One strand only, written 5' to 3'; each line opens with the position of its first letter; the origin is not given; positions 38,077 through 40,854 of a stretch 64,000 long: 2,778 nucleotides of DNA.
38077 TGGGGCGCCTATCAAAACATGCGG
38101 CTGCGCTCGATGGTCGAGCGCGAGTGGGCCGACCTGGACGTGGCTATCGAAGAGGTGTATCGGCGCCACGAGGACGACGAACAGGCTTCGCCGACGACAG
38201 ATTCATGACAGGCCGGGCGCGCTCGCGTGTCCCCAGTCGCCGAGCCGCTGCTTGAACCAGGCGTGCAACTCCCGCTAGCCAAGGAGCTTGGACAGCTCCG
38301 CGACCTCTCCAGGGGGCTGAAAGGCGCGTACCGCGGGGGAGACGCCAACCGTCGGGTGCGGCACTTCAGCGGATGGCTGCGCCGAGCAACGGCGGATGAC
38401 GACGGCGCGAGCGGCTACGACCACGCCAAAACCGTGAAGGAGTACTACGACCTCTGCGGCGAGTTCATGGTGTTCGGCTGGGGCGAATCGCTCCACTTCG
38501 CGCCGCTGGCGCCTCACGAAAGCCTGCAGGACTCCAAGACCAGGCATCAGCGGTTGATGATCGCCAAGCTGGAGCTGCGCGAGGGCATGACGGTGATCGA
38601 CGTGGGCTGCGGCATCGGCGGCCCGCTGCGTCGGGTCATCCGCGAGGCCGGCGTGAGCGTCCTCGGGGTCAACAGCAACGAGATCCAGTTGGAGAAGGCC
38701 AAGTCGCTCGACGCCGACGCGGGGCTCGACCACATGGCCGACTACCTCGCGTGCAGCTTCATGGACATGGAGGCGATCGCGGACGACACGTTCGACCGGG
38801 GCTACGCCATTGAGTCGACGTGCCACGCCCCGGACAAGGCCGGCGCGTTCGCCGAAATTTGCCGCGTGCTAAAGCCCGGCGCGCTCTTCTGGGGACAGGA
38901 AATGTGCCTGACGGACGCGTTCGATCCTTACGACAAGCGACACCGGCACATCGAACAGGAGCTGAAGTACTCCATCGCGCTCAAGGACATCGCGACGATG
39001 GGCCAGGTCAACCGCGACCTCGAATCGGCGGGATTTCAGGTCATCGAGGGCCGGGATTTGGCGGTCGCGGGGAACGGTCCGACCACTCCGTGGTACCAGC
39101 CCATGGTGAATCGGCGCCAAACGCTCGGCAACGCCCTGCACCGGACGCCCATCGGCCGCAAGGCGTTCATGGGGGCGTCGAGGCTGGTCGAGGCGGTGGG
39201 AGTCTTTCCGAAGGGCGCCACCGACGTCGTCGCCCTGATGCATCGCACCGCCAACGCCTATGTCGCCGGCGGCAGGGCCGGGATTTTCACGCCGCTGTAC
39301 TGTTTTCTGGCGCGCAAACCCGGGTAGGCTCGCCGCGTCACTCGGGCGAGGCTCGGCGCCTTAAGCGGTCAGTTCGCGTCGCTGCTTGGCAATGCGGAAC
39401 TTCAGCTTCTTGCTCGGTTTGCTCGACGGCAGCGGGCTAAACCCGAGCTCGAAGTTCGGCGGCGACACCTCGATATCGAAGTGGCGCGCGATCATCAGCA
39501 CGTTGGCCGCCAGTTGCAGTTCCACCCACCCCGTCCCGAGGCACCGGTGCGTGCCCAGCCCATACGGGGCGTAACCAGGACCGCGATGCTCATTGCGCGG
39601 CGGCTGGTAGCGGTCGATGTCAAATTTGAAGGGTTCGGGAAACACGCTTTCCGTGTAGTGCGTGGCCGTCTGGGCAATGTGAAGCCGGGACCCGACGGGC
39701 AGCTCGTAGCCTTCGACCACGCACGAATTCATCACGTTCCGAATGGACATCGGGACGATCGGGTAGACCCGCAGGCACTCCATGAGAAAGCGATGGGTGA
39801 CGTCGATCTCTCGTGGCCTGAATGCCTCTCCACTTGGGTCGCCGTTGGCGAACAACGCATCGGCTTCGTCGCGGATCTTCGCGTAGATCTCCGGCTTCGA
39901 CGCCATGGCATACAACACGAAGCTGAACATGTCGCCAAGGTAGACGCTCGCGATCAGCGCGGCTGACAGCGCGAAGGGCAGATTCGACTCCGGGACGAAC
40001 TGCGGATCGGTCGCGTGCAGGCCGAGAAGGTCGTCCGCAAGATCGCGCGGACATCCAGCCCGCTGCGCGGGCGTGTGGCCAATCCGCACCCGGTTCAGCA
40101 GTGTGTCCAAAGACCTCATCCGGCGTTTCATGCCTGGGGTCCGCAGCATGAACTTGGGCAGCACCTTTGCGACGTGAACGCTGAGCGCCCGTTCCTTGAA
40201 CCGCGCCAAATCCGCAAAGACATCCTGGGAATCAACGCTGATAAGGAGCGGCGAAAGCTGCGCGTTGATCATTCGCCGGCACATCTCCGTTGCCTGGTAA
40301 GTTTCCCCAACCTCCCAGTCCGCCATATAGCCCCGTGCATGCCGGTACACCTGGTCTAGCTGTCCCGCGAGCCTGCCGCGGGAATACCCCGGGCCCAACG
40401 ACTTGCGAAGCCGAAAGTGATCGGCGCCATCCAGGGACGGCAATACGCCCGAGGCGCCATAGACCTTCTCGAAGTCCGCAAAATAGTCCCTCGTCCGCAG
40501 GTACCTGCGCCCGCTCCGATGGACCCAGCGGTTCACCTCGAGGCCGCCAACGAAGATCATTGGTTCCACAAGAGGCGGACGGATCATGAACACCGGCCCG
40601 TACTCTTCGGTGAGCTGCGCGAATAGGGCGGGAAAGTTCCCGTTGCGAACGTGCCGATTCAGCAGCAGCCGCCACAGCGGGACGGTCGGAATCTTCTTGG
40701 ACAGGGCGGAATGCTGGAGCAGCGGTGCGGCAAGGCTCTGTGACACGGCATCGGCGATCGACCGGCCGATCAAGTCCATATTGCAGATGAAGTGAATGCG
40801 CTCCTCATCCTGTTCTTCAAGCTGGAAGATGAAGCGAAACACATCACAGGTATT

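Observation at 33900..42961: Lower-GC gene cluster combining an ERG6-type sterol C-24 methyltransferase, Rieske oxygenase, cytochrome P450, FAD oxidoreductase and MMPL transporter: candidate bacterial sterol (or triterpenoid) modification and transport system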

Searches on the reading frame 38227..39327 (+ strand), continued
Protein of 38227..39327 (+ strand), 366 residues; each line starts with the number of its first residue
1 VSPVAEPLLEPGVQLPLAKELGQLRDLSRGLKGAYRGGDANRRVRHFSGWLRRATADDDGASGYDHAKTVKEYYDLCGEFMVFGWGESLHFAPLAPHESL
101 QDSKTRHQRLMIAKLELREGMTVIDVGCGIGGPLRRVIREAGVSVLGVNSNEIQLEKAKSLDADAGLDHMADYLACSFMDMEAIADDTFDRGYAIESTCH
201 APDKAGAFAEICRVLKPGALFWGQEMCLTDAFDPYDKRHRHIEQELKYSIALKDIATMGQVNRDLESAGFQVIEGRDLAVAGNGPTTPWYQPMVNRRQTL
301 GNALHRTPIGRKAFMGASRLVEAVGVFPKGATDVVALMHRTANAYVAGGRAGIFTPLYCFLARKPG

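Call 81: search_protein_families(library=ncbifam, proteins=[L048:8590-9633:-, L048:11203-12696:-, L048:4686-5825:+, L009:17535-18674:+, L009:18799-19938:+, L017:14453-15526:-, L048:6183-8510:+, L012:13738-14505:-], max_evalue=0.00001)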
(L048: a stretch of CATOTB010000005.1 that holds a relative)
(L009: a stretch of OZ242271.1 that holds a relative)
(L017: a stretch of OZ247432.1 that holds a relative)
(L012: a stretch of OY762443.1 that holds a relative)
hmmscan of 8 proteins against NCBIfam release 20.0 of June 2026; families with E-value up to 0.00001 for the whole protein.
L048:8590-9633:- (347 aa): 1 family
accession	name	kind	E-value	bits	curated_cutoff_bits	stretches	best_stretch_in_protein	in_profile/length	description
NF052579.1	BetMthstMoxSdmAMthl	equivalog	1.7e-09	37.1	600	1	20-180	17-179/351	4beta-methylsterol monooxygenase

L048:11203-12696:- (497 aa): 6 families
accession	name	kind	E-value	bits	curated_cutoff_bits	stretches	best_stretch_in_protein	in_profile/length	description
TIGR03466.1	HpnA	hypoth_equivalog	4e-14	52.2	367.65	1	26-130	3-111/327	hopanoid-associated sugar epimerase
NF052578.1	StrlDmthSdmBMthl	equivalog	8.5e-11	42.2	600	1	26-131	3-112/328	sterol demethylase protein SdmB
NF042422.1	oxyalk_red_OleD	equivalog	2.7e-09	36.8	580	1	26-130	3-108/329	2-alkyl-3-oxoalkanoate reductase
NF058621.1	DiazavRedAvaA7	equivalog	1.1e-07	31.8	400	1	26-128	3-110/304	3-diazoavenalumate denitrifying reductase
TIGR04180.1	EDH_00030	hypoth_equivalog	1.3e-06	27.7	475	1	26-128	1-117/297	NAD-dependent 4,6-dehydratase LegB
NF042423.1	oxyalk_red_Shew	equivalog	2.3e-06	26.9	580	1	22-129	7-115/331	2-alkyl-3-oxoalkanoate reductase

L048:4686-5825:+ (379 aa): 0 families

L009:17535-18674:+ (379 aa): 0 families

L009:18799-19938:+ (379 aa): 0 families

L017:14453-15526:- (357 aa): 13 families
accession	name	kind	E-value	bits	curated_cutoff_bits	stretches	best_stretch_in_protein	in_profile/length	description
NF041675.1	sarc_dimgly_tmase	equivalog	9.8e-15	55.2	550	1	93-215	46-168/278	sarcosine/dimethylglycine N-methyltransferase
NF053839.1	CPFASynBruc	equivalog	1.5e-11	43.9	600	1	89-186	150-244/410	cyclopropane fatty acid synthase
NF040703.1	cyclopro_CfaB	exception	3.7e-10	39.1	650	1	62-211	106-258/393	C17 cyclopropane fatty acid synthase CfaB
NF045667.1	MTase_DVU1556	equivalog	1.9e-09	37.3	155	1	105-272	14-169/213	DVU_1556 family methyltransferase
NF008823.0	PRK11873.1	subfamily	2.3e-09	37.1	263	1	109-267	73-227/272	arsenite methyltransferase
NF041537.1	ArsM_AhpD_UU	exception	2.5e-09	36.4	510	1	111-215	74-179/345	arsenite methyltransferase/AhpD domain selenoprotein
NF041943.1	GPPMT_Stmyces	equivalog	7.1e-09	35.9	400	1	109-276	73-234/272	geranyl diphosphate 2-C-methyltransferase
NF041536.1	ArsM_DUF2284_UU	exception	1.7e-08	33.2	575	1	111-222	74-186/459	arsenite methyltransferase/DUF2284 domain selenoprotein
NF008686.0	PRK11705.1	equivalog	2.6e-08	33.3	400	1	61-193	113-240/383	cyclopropane fatty acyl phospholipid synthase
NF043040.1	corrin_prot_MT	hypoth_equivalog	4.1e-08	32.9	180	1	102-186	31-115/216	corrinoid protein-associated methyltransferase CpaM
NF047649.1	MTase_UXPK_star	exception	1.5e-07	30.8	460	1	110-213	74-178/283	methyltransferase/UXPK-star double selenoprotein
TIGR01983.1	UbiG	equivalog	1.5e-06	27.7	102.95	1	112-213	49-148/228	bifunctional 2-polyprenyl-6-hydroxyphenol methylase/3-demethylubiquinol 3-O-methyltransferase UbiG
NF040539.1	AST_met_ArsM_2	exception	2.1e-06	27.8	240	1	116-240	59-181/262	putative arsinothricin biosynthesis methyltransferase ArsM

L048:6183-8510:+ (775 aa): 5 families
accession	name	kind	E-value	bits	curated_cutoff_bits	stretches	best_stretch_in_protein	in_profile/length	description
TIGR00921.1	2A067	subfamily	9.6e-48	162.8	351.9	2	399-763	2-352/733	hydrophobe/amphiphile efflux-3 (HAE3) family transporter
TIGR00833.1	actII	subfamily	2.8e-28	98.7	874.7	2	543-758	110-333/910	MMPL family RND transporter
TIGR03480.1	HpnN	hypoth_equivalog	2.6e-26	91.9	751.85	2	584-767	250-433/862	hopanoid biosynthesis associated RND transporter like protein HpnN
NF052374.1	HopndTporHpnN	equivalog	1.6e-11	43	1100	1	606-763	275-432/858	hopanoid transporter HpnN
NF045600.2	BstA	equivalog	4.3e-07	28.2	1400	1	604-758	286-440/903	sterol transporter cytoplasmic membrane protein BstA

L012:13738-14505:- (255 aa): 0 families

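Call 85: search_solved_structures(query=L009:17535-18674:+, max_evalue=0.001, show_alignments=0)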
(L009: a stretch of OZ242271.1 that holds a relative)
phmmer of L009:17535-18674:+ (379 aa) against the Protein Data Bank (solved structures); distinct sequences matched with E-value up to 0.001: 2.
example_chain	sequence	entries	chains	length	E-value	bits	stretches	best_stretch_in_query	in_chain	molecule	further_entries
4quv_A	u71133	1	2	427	2.5e-33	119.1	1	34-379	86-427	Delta(14)-sterol reductase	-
9l5r_c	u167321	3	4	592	8.7e-20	74.5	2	139-321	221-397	Delta(14)-sterol reductase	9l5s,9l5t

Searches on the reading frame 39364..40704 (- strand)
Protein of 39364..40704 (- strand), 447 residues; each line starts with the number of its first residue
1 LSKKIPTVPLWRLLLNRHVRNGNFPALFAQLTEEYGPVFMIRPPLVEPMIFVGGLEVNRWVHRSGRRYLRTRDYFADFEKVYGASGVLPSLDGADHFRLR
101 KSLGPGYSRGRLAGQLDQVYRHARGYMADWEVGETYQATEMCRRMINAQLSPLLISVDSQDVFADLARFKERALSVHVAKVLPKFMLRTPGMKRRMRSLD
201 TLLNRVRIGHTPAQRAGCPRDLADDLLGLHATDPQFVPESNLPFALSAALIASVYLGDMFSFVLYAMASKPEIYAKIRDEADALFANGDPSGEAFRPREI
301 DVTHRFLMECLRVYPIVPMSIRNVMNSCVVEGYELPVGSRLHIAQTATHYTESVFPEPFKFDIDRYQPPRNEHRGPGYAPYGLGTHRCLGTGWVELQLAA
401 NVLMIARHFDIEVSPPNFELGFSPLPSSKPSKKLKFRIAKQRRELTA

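Call 79: search_solved_structures(query=window:39364-40704:-, max_evalue=1e-12, show_alignments=1)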
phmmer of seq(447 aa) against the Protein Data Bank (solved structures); distinct sequences matched with E-value up to 1e-12: 19.
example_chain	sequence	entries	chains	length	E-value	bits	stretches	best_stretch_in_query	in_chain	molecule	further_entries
6mi0_A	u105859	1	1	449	1.6e-20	76.4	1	20-414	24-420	Cytochrome P450 51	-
7jj1_A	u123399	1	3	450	1.6e-20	76.4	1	20-414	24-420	Cytochrome P450 51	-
6mcw_A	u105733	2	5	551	3e-20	75.5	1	20-414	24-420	Cytochrome P450 51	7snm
7tef_A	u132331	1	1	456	8.9e-19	70.7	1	185-416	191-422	Cytochrome P450 51B1 Cyp51B1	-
7wzl_A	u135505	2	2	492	1.2e-18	70.2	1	72-413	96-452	Putative cytochrome P450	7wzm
2ve3_A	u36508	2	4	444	1.2e-16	63.6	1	32-436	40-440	PUTATIVE CYTOCHROME P450 120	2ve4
7f3w_A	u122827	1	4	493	3.1e-16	62.3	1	98-430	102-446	cytochrome P450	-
1u13_A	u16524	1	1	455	7.7e-16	61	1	48-416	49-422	Cytochrome P450 51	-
1x8v_A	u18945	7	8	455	9.3e-16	60.7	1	48-416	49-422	Cytochrome P450 51 | STEROL 14ALPHA-DEMETHYLASE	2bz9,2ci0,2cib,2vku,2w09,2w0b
2w0a_A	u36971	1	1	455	1.1e-15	60.5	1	48-416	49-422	CYTOCHROME P450 51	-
1e9x_A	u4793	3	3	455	1.1e-15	60.5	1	49-416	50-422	CYTOCHROME P450 51-LIKE RV0764C | CYTOCHROME P450 51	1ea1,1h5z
7f3h_A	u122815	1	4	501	1.5e-15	60.1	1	99-430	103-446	Bifunctional cytochrome P450/NADPH--P450 reductase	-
9bat_A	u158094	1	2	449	1.7e-15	59.9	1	6-416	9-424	Lanosterol 14-alpha demethylase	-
8x1w_A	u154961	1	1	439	6.4e-15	58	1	17-435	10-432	Taxadiene 5-alpha hydroxylase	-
5tl8_A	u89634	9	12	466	6.2e-14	54.7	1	219-442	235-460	Protein CYP51 | CYP51, sterol 14alpha-demethylase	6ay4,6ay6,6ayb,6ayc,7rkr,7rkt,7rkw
9wat_A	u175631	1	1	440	1.8e-13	53.2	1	225-414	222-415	Cytochrome P450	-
6c93_A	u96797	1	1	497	5.1e-13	51.7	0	260-418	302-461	Cytochrome P450 4B1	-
5t6q_A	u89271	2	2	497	6.1e-13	51.4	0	260-418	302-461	Cytochrome P450 4B1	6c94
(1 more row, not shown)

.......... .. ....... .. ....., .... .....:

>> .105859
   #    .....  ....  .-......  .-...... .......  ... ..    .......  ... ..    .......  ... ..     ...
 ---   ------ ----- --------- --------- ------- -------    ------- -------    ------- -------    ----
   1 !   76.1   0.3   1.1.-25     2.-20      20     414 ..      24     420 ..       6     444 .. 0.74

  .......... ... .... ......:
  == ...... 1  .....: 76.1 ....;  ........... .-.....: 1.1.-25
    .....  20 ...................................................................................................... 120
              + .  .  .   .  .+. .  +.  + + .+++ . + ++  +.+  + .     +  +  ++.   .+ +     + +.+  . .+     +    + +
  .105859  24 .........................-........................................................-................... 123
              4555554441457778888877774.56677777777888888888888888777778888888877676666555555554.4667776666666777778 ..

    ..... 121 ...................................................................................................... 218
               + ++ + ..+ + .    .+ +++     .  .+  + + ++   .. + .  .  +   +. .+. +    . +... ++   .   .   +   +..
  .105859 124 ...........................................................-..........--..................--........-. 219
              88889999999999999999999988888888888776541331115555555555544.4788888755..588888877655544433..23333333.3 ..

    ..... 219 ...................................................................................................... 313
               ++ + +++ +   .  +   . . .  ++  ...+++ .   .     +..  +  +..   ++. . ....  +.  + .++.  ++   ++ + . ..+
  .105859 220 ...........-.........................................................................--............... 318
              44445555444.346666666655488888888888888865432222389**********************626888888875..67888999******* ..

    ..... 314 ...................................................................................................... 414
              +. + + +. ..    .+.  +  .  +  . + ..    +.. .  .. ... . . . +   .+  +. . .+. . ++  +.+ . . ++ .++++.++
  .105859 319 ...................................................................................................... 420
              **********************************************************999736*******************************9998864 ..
